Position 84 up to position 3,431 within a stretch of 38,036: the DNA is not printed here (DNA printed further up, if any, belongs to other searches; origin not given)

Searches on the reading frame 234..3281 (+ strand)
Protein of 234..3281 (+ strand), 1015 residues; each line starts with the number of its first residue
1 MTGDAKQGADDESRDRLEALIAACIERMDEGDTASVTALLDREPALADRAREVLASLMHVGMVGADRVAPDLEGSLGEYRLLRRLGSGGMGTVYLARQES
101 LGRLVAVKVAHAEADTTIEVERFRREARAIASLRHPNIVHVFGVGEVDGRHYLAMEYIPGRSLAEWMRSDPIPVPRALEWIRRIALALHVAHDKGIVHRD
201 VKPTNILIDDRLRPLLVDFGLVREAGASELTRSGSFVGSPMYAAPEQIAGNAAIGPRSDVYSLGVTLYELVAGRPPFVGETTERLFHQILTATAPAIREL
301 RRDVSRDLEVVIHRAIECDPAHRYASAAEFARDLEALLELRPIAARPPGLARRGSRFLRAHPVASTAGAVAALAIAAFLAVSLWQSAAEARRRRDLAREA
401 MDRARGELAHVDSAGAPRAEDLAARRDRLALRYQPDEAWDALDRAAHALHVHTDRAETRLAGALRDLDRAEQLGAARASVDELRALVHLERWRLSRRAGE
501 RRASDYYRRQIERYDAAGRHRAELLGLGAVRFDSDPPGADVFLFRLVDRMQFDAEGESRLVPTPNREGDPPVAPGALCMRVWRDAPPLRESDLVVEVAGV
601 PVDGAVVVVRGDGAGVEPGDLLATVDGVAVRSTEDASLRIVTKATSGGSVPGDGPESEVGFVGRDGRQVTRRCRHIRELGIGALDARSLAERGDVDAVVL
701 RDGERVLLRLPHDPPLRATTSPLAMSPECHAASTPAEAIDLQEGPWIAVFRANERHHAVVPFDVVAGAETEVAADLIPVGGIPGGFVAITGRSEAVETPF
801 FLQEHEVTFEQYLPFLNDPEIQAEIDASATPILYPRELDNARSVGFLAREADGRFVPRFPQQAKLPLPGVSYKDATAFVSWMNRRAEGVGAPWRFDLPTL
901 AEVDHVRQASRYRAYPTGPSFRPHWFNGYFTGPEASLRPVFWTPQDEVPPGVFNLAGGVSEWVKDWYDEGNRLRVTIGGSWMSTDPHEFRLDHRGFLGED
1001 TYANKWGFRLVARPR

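Call 7: search_protein_families(library=pfam, proteins=[window:234-3281:+], max_evalue=1)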
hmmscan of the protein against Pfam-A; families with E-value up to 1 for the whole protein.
window:234-3281:+ (1015 aa): 9 families
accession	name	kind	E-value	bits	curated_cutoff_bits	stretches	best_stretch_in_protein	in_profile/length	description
PF00069.31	Pkinase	-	4.4e-52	177.5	31.7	1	79-325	1-253/263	Protein kinase domain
PF07714.23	PK_Tyr_Ser-Thr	-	8.5e-34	117.5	23.1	1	81-323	3-248/258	Protein tyrosine and serine/threonine kinase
PF03781.23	FGE-sulfatase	-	1.3e-20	74.6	23.3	1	796-1011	34-254/255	Sulfatase-modifying factor enzyme 1-like domain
PF03109.22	ABC1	-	1.6e-07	31.2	22.9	1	120-225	117-217/244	ABC1 atypical kinase-like domain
PF01636.29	APH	-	3.6e-06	27.4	23.2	2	83-189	3-108/239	Phosphotransferase enzyme family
PF06293.20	Kdo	-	0.0025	17.7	21.3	1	108-219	43-166/207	Lipopolysaccharide kinase (Kdo/WaaP) family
PF17820.7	PDZ_6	-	0.0068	16.6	27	1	614-636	14-36/54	PDZ domain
PF14531.12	Kinase-like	-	0.12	12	25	1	186-270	157-244/289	Kinase-like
PF01163.29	RIO1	-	0.23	11.5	22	1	150-220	80-149/187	RIO domain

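Call 24: find_encoding_contigs(protein=window:234-3281:+, flank=8000, max_places=6)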
Protein window:234-3281:+ (1015 aa): no gene with exactly this product is on record in the collection.
